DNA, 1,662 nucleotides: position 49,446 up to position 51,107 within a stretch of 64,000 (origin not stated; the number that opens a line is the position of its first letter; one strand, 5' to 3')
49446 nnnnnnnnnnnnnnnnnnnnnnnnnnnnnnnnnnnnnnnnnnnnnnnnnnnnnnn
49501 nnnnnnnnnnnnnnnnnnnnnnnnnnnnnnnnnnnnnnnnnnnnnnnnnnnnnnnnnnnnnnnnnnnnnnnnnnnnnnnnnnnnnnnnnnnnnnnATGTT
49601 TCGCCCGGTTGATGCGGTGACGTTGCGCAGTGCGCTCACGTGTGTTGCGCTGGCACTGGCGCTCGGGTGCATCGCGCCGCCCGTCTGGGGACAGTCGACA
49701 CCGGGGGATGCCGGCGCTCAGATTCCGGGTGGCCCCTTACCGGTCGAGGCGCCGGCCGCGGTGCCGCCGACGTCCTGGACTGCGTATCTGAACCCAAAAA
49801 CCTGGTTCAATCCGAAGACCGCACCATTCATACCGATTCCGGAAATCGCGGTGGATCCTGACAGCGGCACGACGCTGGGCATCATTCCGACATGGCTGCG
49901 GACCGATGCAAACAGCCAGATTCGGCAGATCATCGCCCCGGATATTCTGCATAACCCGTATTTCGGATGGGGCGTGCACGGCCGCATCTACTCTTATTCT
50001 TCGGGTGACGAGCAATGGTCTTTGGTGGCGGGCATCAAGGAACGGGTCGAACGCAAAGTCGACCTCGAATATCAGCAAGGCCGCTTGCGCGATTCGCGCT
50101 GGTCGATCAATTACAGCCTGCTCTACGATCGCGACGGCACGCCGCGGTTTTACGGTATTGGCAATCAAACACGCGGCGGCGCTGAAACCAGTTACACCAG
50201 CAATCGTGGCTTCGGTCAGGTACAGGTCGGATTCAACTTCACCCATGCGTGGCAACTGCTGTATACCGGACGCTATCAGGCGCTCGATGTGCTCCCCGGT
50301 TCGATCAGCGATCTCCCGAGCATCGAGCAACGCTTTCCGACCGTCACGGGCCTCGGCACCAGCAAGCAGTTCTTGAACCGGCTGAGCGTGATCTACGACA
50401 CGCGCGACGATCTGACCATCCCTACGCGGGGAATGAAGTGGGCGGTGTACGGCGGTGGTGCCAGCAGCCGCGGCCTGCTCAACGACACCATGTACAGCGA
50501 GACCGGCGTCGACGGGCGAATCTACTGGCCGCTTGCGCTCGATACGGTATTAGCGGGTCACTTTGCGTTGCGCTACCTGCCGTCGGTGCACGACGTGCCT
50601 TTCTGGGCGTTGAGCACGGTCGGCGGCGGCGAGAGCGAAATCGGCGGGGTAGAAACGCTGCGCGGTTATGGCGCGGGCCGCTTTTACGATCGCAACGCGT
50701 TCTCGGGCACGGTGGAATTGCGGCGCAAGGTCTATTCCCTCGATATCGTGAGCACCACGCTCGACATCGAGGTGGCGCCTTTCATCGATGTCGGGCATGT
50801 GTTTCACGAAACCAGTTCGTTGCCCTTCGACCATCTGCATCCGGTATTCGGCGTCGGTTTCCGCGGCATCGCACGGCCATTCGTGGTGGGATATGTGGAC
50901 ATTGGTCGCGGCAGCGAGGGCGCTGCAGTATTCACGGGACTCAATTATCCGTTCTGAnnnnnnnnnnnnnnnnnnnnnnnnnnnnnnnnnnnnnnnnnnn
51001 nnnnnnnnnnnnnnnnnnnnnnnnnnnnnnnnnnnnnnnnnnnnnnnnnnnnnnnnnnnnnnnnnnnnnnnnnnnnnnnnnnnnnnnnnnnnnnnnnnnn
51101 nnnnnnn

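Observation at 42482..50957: Eight-gene translationally coupled operon: full AEP phosphonate pathway wired to a CDP-alcohol phosphotransferase, flippase-like protein and Omp85 barrel (candidate phosphonolipid system)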

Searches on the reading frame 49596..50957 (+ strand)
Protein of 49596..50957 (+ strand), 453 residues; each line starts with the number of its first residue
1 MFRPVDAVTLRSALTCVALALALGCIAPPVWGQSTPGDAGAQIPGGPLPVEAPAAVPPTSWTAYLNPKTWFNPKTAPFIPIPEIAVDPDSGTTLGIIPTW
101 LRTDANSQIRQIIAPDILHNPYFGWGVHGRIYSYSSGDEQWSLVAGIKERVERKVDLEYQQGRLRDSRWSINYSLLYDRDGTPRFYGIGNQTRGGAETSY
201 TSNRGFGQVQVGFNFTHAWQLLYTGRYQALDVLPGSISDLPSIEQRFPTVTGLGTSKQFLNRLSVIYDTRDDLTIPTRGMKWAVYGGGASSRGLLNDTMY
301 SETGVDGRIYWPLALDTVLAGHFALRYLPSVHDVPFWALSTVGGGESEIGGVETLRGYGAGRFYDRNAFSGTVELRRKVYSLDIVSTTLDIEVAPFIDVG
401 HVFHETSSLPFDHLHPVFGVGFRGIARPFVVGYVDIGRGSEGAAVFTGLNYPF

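Call 4: search_protein_families(library=pfam, proteins=[window:49596-50957:+], max_evalue=0.01)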
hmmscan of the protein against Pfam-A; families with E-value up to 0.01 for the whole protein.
window:49596-50957:+ (453 aa): 1 family
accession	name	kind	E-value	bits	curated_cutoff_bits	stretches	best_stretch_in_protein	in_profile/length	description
PF01103.29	Omp85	-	2.5e-18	67.1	24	1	151-410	18-269/325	Omp85 superfamily domain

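Call 5: search_protein_families(library=ncbifam, proteins=[window:49596-50957:+], max_evalue=0.001)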
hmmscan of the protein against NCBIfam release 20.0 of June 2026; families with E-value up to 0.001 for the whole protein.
window:49596-50957:+ (453 aa): 2 families
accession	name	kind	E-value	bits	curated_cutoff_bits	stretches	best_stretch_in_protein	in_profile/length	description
NF047779.1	Omp85_fam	subfamily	1e-39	137.2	200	2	261-453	227-423/423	Omp85 family outer membrane protein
TIGR03303.1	OM_YaeT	equivalog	5.1e-09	35.1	297.15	1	150-423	438-706/741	outer membrane protein assembly factor BamA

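Call 50: find_homologous_proteins(query=window:49617-50957:+)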
Query window:49617-50957:+ (446 aa): 1752 proteins with E <= 0.001 among 8000 candidates; the best 120 are listed.
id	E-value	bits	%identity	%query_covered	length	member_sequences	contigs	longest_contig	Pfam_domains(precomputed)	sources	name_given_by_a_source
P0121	0.0e+0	1027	99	100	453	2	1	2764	PF01103.30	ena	-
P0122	6.4e-266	900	87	99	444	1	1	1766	PF01103.30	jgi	jgi:hypothetical protein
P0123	2.6e-238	809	77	98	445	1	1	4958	PF01103.30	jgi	jgi:hypothetical protein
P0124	4.0e-224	763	76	94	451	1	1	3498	PF01103.30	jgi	jgi:Omp85 superfamily domain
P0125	7.9e-212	722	71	95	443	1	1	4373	PF01103.30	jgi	jgi:Omp85 superfamily domain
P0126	2.3e-210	717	70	98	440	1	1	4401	PF01103.30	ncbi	-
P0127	3.2e-203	694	68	98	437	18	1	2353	PF01103.30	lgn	-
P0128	6.0e-203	693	73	86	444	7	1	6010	PF01103.30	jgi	jgi:hypothetical protein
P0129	8.8e-202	689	66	98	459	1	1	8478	PF01103.30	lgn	-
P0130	1.9e-200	685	68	98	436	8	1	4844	PF01103.30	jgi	jgi:Omp85 superfamily domain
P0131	6.6e-199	680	69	95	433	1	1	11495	PF01103.30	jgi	jgi:Omp85 superfamily domain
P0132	7.9e-199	679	69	95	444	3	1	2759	PF01103.30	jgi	jgi:Omp85 superfamily domain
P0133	2.6e-198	678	68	95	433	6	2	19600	PF01103.30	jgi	jgi:Omp85 superfamily domain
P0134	5.6e-198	676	68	95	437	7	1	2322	PF01103.30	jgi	jgi:Omp85 superfamily domain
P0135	6.5e-198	676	68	95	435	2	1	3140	PF01103.30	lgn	-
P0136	4.1e-197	674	66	100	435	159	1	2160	PF01103.30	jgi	-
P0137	2.7e-196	671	68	95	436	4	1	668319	PF01103.30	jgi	jgi:hypothetical protein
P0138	4.9e-196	670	66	96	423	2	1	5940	PF01103.30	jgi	-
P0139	1.3e-195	669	67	98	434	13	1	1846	PF01103.30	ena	-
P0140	2.2e-195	668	67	95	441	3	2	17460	PF01103.30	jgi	jgi:Omp85 superfamily domain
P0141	2.3e-195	668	65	100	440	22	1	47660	PF01103.30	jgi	jgi:hypothetical protein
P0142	3.4e-195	667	66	95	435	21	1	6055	PF01103.30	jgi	jgi:hypothetical protein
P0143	3.6e-195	667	68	95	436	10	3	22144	PF01103.30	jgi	jgi:hypothetical protein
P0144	3.8e-195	667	69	86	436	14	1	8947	PF01103.30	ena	-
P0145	5.6e-195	667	69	86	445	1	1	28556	PF01103.30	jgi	jgi:hypothetical protein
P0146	1.1e-194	666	65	95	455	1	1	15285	PF01103.30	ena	-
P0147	1.1e-194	666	66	95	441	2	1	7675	PF01103.30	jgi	jgi:Omp85 superfamily domain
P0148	1.2e-194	666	66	95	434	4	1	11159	PF01103.30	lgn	-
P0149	1.2e-194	665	66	95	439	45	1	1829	PF01103.30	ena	-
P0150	1.8e-194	665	67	94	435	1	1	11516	PF01103.30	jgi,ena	-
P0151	5.1e-194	663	67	94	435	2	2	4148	PF01103.30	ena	-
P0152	1.1e-193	662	64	99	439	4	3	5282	PF01103.30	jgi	jgi:hypothetical protein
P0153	1.3e-193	662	63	98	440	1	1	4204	PF01103.30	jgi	-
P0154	2.1e-193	661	64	99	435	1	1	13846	PF01103.30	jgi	jgi:hypothetical protein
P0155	2.3e-193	661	66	96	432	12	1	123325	PF01103.30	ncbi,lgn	ncbi:MAG TPA: BamA/TamA family outer membrane protein [Steroidobacteraceae bacterium]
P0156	2.6e-193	661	63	100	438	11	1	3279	PF01103.30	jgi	jgi:hypothetical protein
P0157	2.9e-193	661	64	100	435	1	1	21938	PF01103.30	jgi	jgi:surface antigen Omp85-like protein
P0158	6.7e-193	660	65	100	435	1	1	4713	PF01103.30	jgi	jgi:hypothetical protein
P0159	8.1e-193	659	65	100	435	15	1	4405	PF01103.30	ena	-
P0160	8.8e-193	659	66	95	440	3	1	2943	PF01103.30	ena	-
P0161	9.6e-193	659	65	98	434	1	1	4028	PF01103.30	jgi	jgi:Omp85 superfamily domain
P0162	1.4e-192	659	66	95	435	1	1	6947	PF01103.30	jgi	jgi:Omp85 superfamily domain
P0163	1.5e-192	659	67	96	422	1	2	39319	PF01103.30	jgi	jgi:hypothetical protein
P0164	2.3e-192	658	65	100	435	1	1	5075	PF01103.30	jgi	jgi:hypothetical protein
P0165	3.1e-192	658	65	100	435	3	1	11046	PF01103.30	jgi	jgi:Omp85 superfamily domain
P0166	3.4e-192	657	63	99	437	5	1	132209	PF01103.30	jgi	jgi:Omp85 superfamily domain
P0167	4.2e-192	657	66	95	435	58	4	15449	PF01103.30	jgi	jgi:hypothetical protein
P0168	4.8e-192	657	64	98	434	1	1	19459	PF01103.30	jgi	jgi:hypothetical protein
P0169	6.7e-192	656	67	96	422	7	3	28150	PF01103.30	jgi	jgi:hypothetical protein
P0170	7.2e-192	656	63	100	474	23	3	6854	PF01103.30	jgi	jgi:hypothetical protein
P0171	1.2e-191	656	64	98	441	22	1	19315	PF01103.30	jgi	jgi:Omp85 superfamily domain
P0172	1.4e-191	655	64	99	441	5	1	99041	PF01103.30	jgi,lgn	jgi:hypothetical protein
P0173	1.4e-191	655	64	98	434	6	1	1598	PF01103.30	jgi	jgi:Omp85 superfamily domain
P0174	2.4e-191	655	67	95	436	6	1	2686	PF01103.30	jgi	jgi:surface antigen Omp85-like protein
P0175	2.8e-191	654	64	99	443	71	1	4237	PF01103.30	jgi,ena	jgi:hypothetical protein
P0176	2.8e-191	654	65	95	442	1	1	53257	PF01103.30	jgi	jgi:Omp85 superfamily domain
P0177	4.5e-191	654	64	98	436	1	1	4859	PF01103.30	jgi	jgi:hypothetical protein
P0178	5.3e-191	653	66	96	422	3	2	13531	PF01103.30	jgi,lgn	jgi:hypothetical protein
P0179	7.2e-191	653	65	95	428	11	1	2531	PF01103.30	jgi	jgi:Omp85 superfamily domain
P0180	1.3e-190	652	63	98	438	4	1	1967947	-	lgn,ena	-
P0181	5.2e-190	650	63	100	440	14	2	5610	PF01103.30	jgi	jgi:surface antigen Omp85-like protein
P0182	2.1e-189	648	63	98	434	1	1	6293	PF01103.30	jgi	jgi:hypothetical protein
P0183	3.7e-189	647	63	99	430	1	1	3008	PF01103.30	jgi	jgi:hypothetical protein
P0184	3.8e-189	647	65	95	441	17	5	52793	PF01103.30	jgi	jgi:hypothetical protein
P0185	4.5e-189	647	64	95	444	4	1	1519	PF01103.30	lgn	-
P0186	5.4e-189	647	64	99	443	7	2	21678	PF01103.30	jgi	jgi:hypothetical protein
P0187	7.6e-189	646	63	100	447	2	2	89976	PF01103.30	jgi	jgi:hypothetical protein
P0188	1.2e-188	646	63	98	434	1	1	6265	PF01103.30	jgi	jgi:hypothetical protein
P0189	1.3e-188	646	63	99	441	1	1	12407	PF01103.30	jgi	jgi:hypothetical protein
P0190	1.4e-188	645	69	89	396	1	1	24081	PF01103.30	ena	-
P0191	1.4e-188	645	64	98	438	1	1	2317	PF01103.30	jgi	jgi:hypothetical protein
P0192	2.3e-188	645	65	99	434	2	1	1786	PF01103.30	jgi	jgi:Omp85 superfamily domain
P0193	2.4e-188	645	69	86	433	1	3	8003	PF01103.30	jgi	jgi:hypothetical protein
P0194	3.1e-188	644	68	86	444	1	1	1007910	PF01103.30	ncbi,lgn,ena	-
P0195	3.3e-188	644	64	95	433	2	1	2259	PF01103.30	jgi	jgi:hypothetical protein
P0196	5.3e-188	644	67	91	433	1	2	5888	PF01103.30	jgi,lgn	jgi:outer membrane protein assembly factor BamA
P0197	5.7e-188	643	66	94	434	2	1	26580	PF01103.30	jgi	jgi:Omp85 superfamily domain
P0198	8.1e-188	643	64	95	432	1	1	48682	PF01103.30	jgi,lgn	jgi:hypothetical protein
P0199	8.5e-188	643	67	86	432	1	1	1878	PF01103.30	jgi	jgi:Omp85 superfamily domain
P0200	2.2e-187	642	63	98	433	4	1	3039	PF01103.30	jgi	-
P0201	1.1e-186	639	69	86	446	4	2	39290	PF01103.30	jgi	jgi:hypothetical protein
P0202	1.1e-186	639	63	98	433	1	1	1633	PF01103.30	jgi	jgi:outer membrane protein assembly factor BamA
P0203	1.4e-186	639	63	98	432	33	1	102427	PF01103.30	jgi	-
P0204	1.4e-186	639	68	86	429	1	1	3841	PF01103.30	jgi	jgi:hypothetical protein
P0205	1.6e-186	639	66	86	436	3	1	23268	PF01103.30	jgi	jgi:hypothetical protein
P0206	1.8e-186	639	64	98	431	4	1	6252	PF01103.30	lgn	-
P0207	2.1e-186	638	68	86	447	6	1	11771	PF01103.30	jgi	jgi:hypothetical protein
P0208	3.0e-186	638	68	86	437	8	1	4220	PF01103.30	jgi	jgi:Omp85 superfamily domain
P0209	3.1e-186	638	64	95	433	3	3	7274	PF01103.30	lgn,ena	-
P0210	4.3e-186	637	67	86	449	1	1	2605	PF01103.30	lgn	-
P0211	4.5e-186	637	63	99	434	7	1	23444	PF01103.30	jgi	jgi:hypothetical protein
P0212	6.3e-186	637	63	96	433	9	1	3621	PF01103.30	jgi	jgi:hypothetical protein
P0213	6.7e-186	637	68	86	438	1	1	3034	PF01103.30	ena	-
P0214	2.2e-185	635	62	93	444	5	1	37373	PF01103.30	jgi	jgi:hypothetical protein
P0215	3.0e-185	634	68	86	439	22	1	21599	PF01103.30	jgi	jgi:hypothetical protein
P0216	3.0e-185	634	68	86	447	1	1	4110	PF01103.30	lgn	-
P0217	6.1e-185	633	64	95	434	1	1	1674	PF01103.30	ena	-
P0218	6.5e-185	633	65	86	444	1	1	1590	PF01103.30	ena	-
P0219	6.5e-185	633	67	86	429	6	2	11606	PF01103.30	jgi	jgi:hypothetical protein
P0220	8.8e-185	633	63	96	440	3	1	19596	PF01103.30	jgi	-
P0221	9.5e-185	633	68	86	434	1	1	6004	PF01103.30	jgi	jgi:outer membrane protein assembly factor BamA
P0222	1.0e-184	633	67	86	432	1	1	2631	PF01103.30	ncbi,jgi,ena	jgi:hypothetical protein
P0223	1.1e-184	633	63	95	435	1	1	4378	PF01103.30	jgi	jgi:hypothetical protein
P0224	1.3e-184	632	67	86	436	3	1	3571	PF01103.30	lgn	-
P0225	1.6e-184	632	69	86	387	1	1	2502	PF01103.30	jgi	jgi:outer membrane protein assembly factor BamA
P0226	1.9e-184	632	63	95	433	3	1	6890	PF01103.30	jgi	jgi:hypothetical protein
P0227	2.6e-184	631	68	86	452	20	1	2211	PF01103.30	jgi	jgi:hypothetical protein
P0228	5.2e-184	630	67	86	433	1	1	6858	PF01103.30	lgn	-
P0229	5.6e-184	630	60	98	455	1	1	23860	PF01103.30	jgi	-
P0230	6.2e-184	630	67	86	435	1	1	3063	PF01103.30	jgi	jgi:Omp85 superfamily domain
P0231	6.8e-184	630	68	86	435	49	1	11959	PF01103.30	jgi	jgi:hypothetical protein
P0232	9.5e-184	630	67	86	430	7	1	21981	PF01103.30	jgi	jgi:hypothetical protein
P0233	1.1e-183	629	63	95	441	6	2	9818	PF01103.30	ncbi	ncbi:MAG: BamA/TamA family outer membrane protein [Steroidobacteraceae bacterium]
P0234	1.2e-183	629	64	94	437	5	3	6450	PF01103.30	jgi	jgi:hypothetical protein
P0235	1.2e-183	629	67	86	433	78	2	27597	PF01103.30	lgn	-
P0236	1.3e-183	629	63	95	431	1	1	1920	PF01103.30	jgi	jgi:hypothetical protein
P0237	1.5e-183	629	66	86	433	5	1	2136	PF01103.30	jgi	-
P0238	1.6e-183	629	68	86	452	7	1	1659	PF01103.30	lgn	-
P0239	1.8e-183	629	62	98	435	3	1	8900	PF01103.30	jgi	jgi:Omp85 superfamily domain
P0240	1.9e-183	629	67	86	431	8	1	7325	PF01103.30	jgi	jgi:hypothetical protein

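Call 51: find_encoding_contigs(protein=P0180, flank=9000, max_places=1)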
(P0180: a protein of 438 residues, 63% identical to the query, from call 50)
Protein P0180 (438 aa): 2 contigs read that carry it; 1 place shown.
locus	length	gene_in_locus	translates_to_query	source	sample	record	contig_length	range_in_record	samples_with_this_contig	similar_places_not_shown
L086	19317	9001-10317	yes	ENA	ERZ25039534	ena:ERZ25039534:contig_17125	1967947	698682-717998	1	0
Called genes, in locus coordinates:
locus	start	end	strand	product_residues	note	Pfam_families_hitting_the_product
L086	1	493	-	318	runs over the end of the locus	PF13557:Phenol_MetA_deg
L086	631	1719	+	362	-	PF00355:Rieske, PF19112:VanA_C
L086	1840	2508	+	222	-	PF01066:CDP-OH_P_transf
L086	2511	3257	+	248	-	PF23169:HalD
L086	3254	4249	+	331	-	PF03706:LPG_synthase_TM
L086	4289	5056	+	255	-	PF00483:NTP_transferase (weak), PF12804:NTP_transf_3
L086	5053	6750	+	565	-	PF13714:PEP_mutase, PF12804:NTP_transf_3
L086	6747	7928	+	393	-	PF02775:TPP_enzyme_C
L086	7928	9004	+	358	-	PF00266:Aminotran_5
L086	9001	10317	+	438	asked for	-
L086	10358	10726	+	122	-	PF22677:Ble-like_N (weak), PF00903:Glyoxalase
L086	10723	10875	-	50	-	PF08173:YbgT_YccB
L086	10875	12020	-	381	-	PF02322:Cyt_bd_oxida_II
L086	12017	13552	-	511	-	PF01654:Cyt_bd_oxida_I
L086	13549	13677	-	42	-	-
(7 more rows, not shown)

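Call 52: find_encoding_contigs(protein=P0229, flank=9000, max_places=1)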
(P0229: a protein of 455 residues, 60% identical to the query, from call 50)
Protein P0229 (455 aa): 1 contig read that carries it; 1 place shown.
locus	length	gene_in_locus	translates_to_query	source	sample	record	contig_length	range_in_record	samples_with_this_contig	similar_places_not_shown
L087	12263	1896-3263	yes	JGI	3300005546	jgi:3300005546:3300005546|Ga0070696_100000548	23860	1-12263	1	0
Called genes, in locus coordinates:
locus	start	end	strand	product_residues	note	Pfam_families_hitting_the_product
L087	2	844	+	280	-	?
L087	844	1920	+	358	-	PF00266:Aminotran_5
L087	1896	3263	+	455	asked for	PF01103:Omp85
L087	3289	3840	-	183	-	PF01292:Ni_hydr_CYTB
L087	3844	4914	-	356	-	PF00578:AhpC-TSA, PF08534:Redoxin, PF00085:Thioredoxin (weak), PF13098:Thioredoxin_2 (faint), PF13905:Thioredoxin_8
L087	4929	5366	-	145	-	PF00190:Cupin_1 (weak), PF05899:Cupin_3 (weak), PF07883:Cupin_2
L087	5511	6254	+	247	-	PF00211:Guanylate_cyc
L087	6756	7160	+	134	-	PF20126:TumE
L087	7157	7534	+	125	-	PF01047:MarR (faint), PF12840:HTH_20 (weak), PF25212:HVO_A0114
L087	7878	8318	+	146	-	PF04014:MazE_antitoxin (weak)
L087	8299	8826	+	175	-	PF19502:DUF6036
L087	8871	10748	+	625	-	PF00664:ABC_membrane, PF02463:SMC_N (weak), PF00005:ABC_tran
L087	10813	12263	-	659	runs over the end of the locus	PF00724:Oxidored_FMN, PF00070:Pyr_redox (faint), PF00890:FAD_binding_2 (weak), PF01134:GIDA (faint), PF03486:HI0933_like (weak), PF07992:Pyr_redox_2, PF12831:FAD_oxidored, PF13450:NAD_binding_8 (weak), +1 more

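Call 53: find_encoding_contigs(protein=P0214, flank=9000, max_places=1)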
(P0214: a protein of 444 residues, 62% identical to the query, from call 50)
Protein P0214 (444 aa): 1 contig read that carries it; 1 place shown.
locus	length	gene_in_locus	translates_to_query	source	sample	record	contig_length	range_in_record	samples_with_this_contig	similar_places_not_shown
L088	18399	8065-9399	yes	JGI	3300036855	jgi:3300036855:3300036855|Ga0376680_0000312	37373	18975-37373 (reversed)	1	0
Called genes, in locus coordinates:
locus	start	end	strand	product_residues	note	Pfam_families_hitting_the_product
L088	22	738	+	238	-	PF19112:VanA_C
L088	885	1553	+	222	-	PF01066:CDP-OH_P_transf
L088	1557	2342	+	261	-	PF23169:HalD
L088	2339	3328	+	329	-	PF03706:LPG_synthase_TM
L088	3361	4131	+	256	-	PF00483:NTP_transferase (weak), PF12804:NTP_transf_3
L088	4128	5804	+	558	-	PF13714:PEP_mutase, PF12804:NTP_transf_3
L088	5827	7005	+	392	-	PF02775:TPP_enzyme_C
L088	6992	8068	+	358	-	PF00266:Aminotran_5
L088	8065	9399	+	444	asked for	PF01103:Omp85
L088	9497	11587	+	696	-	PF01979:Amidohydro_1, PF07969:Amidohydro_3 (weak)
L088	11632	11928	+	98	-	-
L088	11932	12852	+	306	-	PF05721:PhyH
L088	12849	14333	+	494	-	PF07690:MFS_1, PF00083:Sugar_tr (faint), PF03137:OATP (weak), PF07690:MFS_1 (weak)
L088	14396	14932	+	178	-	-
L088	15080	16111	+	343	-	PF00753:Lactamase_B, PF00581:Rhodanese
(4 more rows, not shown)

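Call 63: predict_structure(alignment_id=A2)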
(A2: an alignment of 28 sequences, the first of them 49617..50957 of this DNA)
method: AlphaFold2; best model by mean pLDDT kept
length: 446 residues; sequences in the alignment: 28
mean_pLDDT: 54.0   pTM: 0.45
mean pLDDT of the five models: 54.0, 53.4, 52.3, 47.1, 40.4
residues with pLDDT >= 90: 7; 70-90: 87; 50-70: 159; < 50: 193
segments of 3 or more residues with pLDDT < 50: 17-48, 56-71, 75-84, 134-136, 149-172, 174-202, 223-250, 327-357, 399-403, 442-446
pLDDT, mean of each block of 10 residues (from residue 1): 65 54 29 28 42 48 44 45 47 59 60 58 55 49 52 40 41 39 29 36 56 64 39 33 37 68 74 80 56 71 89 80 53 31 28 43 80 75 83 61 60 77 64 64 38
secondary structure, 60 per line:
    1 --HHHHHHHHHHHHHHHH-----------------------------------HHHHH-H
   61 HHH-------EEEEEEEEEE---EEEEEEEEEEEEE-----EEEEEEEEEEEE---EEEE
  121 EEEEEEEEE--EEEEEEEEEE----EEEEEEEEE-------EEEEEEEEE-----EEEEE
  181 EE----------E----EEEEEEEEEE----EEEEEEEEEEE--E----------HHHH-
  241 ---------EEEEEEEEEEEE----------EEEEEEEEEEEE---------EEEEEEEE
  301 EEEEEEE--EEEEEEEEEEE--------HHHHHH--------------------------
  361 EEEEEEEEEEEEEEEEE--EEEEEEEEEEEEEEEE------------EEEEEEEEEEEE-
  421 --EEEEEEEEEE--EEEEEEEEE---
elements in order: H3-18 H54-58 H60-63 E71-80 E84-96 E102-113 E117-129 E132-141 E146-154 E162-170 E176-182 E198-207 E212-222 H236-239 E250-261 E272-283 E293-307 E310-320 H329-334 E361-377 E380-395 E408-419 E423-432 E435-443

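Call 72: search_solved_structures(query=A2, max_evalue=0.01)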
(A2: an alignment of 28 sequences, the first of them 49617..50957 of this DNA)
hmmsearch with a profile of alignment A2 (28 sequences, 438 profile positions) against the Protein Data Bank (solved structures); distinct sequences matched with E-value up to 0.01: 0.

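Call 73: fold_search(model_id=the predicted structure, library=pdb)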
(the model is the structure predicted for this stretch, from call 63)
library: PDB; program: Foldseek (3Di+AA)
matches with E <= 10: 662; with E <= 0.001: 89
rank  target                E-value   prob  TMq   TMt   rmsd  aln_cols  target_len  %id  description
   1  7btw_A                2.6e-08  1.00  0.33  0.40  12.1       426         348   10  The mitochondrial SAM complex from S.cere (released 2021-01-20)
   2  7vku_A                1.3e-07  1.00  0.32  0.33  11.7       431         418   11  Cryo-EM structure of SAM-Tom40 intermediate complex (released 2023-01-04)
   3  9hiv_A                9.5e-07  1.00  0.39  0.34  15.0       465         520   14  BamADG components of the Bacteroides thetaiotaomicron BAM machinery (released 2025-08-27)
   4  7e4h_A                1.1e-06  1.00  0.35  0.35  11.5       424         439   10  Cryo-EM structure of the yeast mitochondrial SAM-Tom40 complex at 3.0 angstrom (released 2021-09-01)
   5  7bnq_A                1.8e-06  1.00  0.37  0.23  10.0       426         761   11  Lateral-closed conformation of the lid-locked BAM complex (BamA E435C S665C, BamBDCE) by cryoEM (released 2021-06-02)
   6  8q0g_A                1.9e-06  1.00  0.38  0.25   9.0       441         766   10  Release Complex: BAM bound EspP and Compact SurA (released 2024-10-02)
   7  9cs2_A                2.3e-06  1.00  0.34  0.38  12.8       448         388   10  E. coli BamA beta-barrel bound to cyclic peptide CP3 (released 2025-04-16)
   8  7tt5_A                2.4e-06  1.00  0.33  0.30  12.5       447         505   11  BamABCDE bound to substrate EspP in the open-sheet EspP state (released 2022-03-30)
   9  9cnx_A                3.0e-06  1.00  0.34  0.22  10.7       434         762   11  CryoEM structure of BAM in complex with the PTB1 closed-state inhibitor (in DDM detergent) (released 2024-12-25)
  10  4k3c                  3.2e-06  1.00  0.40  0.35  16.6       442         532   13  The crystal structure of BamA from Haemophilus ducreyi lacking POTRA domains 1-3 (released 2013-09-04)
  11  9cmw_A                3.7e-06  1.00  0.37  0.23  10.9       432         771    9  The cryo-EM structure of BamACDE complex from Neisseria gonorrhoeae (released 2025-09-03)
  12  8us2_A                4.0e-06  1.00  0.37  0.31  11.7       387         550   11  P22121 Crystal structure of TamA from Pseudomonas aeruginosa at 3.95 Ang (released 2024-06-26)
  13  7ojf_N                4.0e-06  1.00  0.36  0.31  10.7       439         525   12  CRYO-EM STRUCTURE OF SLYB13-BAMA FROM ESCHERICHIA COLI. (released 2022-07-27)
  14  6fsu_B                4.2e-06  1.00  0.37  0.42  10.2       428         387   11  Crystal structure of E.coli BamA beta-barrel with a C-terminal extension (released 2018-11-14)
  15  7tt4_A                4.2e-06  1.00  0.36  0.28  11.9       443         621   10  BamABCDE bound to substrate EspP class 6 (released 2022-03-30)
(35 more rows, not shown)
